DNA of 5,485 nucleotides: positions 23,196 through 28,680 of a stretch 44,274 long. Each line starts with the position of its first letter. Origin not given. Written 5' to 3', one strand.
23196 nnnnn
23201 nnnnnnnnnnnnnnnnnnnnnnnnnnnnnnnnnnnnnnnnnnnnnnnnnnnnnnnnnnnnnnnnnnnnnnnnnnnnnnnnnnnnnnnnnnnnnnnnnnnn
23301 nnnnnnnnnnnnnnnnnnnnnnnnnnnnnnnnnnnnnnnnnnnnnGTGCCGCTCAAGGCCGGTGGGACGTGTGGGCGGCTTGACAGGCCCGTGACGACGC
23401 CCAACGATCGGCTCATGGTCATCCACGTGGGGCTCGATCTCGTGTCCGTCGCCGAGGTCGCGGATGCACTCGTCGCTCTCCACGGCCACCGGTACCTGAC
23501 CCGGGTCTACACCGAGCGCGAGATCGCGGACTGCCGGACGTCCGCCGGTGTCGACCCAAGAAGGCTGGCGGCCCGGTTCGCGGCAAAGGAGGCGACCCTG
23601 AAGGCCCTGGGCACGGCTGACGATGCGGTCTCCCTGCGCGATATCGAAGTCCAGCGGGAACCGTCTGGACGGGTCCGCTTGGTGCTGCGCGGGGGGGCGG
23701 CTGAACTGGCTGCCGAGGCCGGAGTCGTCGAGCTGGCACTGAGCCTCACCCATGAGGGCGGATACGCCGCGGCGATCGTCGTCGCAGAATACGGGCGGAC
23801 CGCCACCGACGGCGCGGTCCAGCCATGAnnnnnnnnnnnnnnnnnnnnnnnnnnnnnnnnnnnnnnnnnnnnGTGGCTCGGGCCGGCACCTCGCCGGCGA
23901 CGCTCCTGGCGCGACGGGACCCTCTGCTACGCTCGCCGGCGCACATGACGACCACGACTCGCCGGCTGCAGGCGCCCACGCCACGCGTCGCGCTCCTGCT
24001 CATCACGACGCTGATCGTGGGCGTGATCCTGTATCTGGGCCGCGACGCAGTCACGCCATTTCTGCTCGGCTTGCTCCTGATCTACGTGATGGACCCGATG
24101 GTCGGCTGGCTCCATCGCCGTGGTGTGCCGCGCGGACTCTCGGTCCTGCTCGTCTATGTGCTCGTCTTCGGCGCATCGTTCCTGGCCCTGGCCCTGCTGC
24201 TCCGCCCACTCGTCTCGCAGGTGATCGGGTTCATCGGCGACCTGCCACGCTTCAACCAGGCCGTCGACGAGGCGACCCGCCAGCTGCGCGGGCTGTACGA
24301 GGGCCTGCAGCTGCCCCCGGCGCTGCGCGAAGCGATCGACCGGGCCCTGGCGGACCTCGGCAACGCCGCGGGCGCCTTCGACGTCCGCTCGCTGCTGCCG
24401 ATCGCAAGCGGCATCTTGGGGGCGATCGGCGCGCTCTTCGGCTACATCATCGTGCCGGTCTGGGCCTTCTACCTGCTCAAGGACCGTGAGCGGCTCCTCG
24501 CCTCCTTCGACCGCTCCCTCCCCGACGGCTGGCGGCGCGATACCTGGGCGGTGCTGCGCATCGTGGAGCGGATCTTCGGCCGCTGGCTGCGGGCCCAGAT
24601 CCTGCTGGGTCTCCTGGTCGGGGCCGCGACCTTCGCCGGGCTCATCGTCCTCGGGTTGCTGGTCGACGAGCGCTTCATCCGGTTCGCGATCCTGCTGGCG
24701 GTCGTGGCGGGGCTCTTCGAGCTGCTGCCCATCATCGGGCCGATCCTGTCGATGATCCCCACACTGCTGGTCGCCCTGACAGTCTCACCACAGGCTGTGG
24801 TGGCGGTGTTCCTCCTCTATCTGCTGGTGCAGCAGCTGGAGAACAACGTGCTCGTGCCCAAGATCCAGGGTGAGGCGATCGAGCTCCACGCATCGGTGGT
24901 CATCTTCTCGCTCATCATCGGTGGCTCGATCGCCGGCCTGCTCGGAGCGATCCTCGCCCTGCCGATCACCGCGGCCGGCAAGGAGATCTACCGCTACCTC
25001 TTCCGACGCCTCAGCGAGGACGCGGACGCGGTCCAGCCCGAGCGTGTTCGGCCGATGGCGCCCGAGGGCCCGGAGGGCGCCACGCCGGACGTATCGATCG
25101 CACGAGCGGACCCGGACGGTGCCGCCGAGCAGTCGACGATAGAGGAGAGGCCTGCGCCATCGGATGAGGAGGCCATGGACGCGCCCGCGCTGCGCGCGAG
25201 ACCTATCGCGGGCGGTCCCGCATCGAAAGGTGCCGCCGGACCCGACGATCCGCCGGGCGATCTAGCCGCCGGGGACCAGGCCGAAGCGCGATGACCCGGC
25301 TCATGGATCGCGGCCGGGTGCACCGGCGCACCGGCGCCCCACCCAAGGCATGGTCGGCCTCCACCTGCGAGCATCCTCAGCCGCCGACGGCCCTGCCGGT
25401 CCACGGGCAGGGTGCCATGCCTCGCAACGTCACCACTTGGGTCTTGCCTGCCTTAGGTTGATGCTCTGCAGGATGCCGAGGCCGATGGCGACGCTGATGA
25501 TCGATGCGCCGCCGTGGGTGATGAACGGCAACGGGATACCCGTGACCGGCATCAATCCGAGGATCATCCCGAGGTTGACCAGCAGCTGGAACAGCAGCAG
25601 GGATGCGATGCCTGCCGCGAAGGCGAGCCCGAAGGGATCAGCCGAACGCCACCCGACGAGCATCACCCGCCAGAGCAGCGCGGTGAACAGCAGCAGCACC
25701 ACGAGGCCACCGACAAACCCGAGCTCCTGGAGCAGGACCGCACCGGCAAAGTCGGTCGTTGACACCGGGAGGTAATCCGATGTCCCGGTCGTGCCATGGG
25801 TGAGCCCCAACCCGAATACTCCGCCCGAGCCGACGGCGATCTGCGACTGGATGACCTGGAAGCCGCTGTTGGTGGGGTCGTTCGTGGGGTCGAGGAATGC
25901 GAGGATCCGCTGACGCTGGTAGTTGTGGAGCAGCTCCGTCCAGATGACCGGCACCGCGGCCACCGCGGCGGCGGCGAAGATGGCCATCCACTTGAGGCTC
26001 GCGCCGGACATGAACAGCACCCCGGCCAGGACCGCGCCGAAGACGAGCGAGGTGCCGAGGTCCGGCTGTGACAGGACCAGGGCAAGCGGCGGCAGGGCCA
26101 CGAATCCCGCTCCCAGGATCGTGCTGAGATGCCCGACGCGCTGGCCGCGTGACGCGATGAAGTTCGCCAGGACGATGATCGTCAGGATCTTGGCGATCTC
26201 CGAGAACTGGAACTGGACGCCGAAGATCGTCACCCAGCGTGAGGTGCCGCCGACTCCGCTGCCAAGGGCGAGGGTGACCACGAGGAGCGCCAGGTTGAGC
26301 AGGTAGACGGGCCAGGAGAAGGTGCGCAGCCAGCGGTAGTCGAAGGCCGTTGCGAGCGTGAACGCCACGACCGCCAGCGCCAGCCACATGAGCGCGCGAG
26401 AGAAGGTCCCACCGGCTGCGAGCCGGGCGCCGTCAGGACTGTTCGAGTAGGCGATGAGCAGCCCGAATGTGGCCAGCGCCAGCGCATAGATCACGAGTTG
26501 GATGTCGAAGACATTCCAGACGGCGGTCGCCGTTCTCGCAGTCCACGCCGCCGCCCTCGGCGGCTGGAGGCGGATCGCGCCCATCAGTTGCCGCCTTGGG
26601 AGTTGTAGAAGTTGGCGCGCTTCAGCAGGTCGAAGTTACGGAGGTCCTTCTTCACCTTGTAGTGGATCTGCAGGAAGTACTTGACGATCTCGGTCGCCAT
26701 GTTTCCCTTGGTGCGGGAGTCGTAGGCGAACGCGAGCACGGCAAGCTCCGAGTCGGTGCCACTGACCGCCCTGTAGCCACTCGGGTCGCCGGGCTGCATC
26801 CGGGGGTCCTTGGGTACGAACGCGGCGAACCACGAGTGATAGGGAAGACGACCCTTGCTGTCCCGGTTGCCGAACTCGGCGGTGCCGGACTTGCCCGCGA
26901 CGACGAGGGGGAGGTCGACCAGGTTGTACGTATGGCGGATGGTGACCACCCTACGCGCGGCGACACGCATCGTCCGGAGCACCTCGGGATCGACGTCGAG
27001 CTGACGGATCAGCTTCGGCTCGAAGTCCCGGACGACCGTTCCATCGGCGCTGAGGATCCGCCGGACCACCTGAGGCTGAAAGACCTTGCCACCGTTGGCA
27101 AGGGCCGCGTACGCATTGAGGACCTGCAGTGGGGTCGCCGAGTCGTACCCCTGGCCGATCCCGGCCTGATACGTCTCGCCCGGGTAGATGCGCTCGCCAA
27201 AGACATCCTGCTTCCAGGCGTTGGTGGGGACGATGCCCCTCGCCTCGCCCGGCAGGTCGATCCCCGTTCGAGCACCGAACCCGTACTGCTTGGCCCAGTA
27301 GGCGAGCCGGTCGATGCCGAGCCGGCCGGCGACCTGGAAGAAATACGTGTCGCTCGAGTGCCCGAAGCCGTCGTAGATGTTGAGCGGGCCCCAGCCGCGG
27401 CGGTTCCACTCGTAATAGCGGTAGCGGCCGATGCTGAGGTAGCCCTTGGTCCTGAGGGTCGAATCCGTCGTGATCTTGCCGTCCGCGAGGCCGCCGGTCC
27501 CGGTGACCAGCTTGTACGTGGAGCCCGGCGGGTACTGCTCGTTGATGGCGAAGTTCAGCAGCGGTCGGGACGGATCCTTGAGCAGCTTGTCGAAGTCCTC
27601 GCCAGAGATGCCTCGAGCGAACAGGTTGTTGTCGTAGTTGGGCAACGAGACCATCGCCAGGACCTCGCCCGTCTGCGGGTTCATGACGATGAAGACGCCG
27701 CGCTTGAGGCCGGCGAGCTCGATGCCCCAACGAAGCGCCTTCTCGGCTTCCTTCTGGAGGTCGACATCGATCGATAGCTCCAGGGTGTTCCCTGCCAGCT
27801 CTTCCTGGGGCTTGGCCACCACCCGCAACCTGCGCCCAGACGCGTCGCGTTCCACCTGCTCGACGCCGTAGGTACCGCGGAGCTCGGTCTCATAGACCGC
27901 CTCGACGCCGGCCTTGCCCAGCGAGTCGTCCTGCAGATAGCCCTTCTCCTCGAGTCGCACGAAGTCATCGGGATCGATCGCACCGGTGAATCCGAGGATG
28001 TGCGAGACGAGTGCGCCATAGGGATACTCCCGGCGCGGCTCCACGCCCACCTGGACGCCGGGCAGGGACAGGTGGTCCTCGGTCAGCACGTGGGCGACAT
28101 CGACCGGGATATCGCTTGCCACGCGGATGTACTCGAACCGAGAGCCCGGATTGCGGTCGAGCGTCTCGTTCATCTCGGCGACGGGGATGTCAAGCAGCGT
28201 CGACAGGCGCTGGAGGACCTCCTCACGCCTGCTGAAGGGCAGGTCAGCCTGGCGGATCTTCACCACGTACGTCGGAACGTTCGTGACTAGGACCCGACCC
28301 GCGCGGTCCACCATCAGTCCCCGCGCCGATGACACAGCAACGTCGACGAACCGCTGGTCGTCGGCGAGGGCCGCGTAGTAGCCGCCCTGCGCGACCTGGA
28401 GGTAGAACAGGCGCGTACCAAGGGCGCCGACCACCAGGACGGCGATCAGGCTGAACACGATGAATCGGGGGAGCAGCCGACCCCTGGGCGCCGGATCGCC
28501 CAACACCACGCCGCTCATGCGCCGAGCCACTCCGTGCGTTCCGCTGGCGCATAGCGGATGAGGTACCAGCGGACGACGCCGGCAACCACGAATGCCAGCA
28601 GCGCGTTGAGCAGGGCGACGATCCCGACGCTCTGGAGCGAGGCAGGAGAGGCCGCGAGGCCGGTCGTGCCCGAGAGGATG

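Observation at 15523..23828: Six-gene translationally coupled operon built around an aaRS-like amino acid:carrier-protein ligase, with a dedicated divergent AcpS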

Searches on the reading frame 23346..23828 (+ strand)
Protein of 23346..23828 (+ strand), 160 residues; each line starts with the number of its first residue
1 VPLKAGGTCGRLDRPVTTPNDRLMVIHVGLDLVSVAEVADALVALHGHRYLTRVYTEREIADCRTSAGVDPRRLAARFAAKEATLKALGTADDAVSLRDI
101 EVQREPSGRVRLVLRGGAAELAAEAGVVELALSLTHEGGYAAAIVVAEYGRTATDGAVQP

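Call 4: search_protein_families(library=pfam, proteins=[window:23346-23828:+], max_evalue=0.01)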
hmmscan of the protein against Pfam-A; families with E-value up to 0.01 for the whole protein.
window:23346-23828:+ (160 aa): 1 family
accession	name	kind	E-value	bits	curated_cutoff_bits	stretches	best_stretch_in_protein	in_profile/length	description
PF01648.25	ACPS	-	2.6e-14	53.6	25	1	28-145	2-111/111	4'-phosphopantetheinyl transferase superfamily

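Call 5: search_protein_families(library=ncbifam, proteins=[window:23346-23828:+], max_evalue=0.01)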
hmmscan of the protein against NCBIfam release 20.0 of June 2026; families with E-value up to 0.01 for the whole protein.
window:23346-23828:+ (160 aa): 12 families
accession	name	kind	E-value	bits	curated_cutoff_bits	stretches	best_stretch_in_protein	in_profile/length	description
NF011254.0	PRK14660.1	equivalog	5e-29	100.8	195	1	24-148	1-124/125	holo-[acyl-carrier-protein] synthase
NF000832.0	PRK00070.3-2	equivalog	5.2e-25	88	107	1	24-148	1-115/116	holo-ACP synthase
NF011251.0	PRK14657.1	equivalog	1.9e-23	82.8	165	1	24-148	1-122/123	holo-[acyl-carrier-protein] synthase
TIGR00556.1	pantethn_trn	domain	4.2e-22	78.6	45.35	1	26-148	3-126/128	phosphopantetheine--protein transferase domain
NF011250.0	PRK14656.1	equivalog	1e-21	77.3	175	1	24-148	1-124/126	holo-[acyl-carrier-protein] synthase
TIGR00516.1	acpS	equivalog_domain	1.1e-19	70.9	59.8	1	24-148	1-121/125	holo-ACP synthase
NF000831.0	PRK00070.3-1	equivalog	3.8e-19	68.9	124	1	24-148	2-128/130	holo-ACP synthase AcpS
NF011253.0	PRK14659.1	equivalog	6.6e-19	68.7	156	1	24-146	1-118/123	holo-[acyl-carrier-protein] synthase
NF011256.0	PRK14662.1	equivalog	7e-15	55.5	150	1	24-149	1-119/123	4'-phosphopantetheinyl transferase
NF011257.0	PRK14663.1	equivalog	5.1e-11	42.6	186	1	27-146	2-118/123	holo-[acyl-carrier-protein] synthase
NF011255.0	PRK14661.1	equivalog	4.4e-05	23.4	209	1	24-147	1-107/169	holo-[acyl-carrier-protein] synthase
NF000835.0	PRK00070.4-1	equivalog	9e-05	22.7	128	1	24-98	1-75/115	holo-ACP synthase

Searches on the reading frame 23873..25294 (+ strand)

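Call 10: search_protein_families(library=pfam, proteins=[window:23873-25294:+], max_evalue=0.001)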
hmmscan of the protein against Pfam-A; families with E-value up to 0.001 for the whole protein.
window:23873-25294:+ (473 aa): 1 family
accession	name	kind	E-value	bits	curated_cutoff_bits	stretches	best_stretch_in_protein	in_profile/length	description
PF01594.21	AI-2E_transport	-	3e-63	214.4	34.3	1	41-375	3-325/327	AI-2E family transporter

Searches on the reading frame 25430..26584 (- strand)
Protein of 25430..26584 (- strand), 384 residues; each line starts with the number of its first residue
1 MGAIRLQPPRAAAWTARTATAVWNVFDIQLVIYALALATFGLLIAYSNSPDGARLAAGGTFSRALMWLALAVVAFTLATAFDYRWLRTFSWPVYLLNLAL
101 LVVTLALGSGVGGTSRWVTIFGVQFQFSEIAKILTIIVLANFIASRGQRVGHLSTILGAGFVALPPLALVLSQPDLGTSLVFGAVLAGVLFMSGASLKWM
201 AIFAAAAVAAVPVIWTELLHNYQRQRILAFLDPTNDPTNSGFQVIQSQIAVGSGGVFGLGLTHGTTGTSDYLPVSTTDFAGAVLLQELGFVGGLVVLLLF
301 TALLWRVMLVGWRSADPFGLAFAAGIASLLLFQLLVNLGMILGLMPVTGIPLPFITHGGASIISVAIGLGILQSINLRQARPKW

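Call 10: search_protein_families(library=pfam, proteins=[window:25430-26584:-], max_evalue=0.001)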
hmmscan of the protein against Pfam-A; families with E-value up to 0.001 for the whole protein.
window:25430-26584:- (384 aa): 1 family
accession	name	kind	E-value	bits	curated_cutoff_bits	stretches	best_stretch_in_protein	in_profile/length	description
PF01098.24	FTSW_RODA_SPOVE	-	1.3e-83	281.4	26.4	1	30-377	3-352/356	Cell cycle protein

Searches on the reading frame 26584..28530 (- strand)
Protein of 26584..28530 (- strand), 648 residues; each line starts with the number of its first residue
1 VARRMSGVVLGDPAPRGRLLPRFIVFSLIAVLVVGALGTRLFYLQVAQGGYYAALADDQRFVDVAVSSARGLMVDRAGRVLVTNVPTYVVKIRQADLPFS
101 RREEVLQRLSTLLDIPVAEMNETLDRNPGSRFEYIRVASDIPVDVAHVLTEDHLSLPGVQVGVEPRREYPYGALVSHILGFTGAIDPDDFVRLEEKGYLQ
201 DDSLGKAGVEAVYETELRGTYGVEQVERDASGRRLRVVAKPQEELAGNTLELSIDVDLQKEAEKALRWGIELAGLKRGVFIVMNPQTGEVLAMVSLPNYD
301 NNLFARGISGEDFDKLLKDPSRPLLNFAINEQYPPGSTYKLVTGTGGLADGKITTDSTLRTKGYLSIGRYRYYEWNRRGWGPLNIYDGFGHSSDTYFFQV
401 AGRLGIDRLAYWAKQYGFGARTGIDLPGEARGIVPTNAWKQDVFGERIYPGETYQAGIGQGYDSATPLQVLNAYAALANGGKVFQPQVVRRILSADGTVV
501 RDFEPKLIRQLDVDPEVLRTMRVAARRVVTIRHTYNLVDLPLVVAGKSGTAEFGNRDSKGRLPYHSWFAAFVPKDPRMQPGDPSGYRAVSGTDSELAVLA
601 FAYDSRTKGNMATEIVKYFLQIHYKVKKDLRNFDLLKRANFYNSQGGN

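Call 10: search_protein_families(library=pfam, proteins=[window:26584-28530:-], max_evalue=0.001)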
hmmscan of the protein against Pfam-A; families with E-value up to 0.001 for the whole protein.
window:26584-28530:- (648 aa): 2 families
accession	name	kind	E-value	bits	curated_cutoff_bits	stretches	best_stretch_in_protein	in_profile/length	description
PF00905.27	Transpeptidase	-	3.9e-59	200.7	22.1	1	278-576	1-270/299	Penicillin binding protein transpeptidase domain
PF03717.20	PBP_dimer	-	7.5e-41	141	24.4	1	67-237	3-178/180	Penicillin-binding Protein dimerisation domain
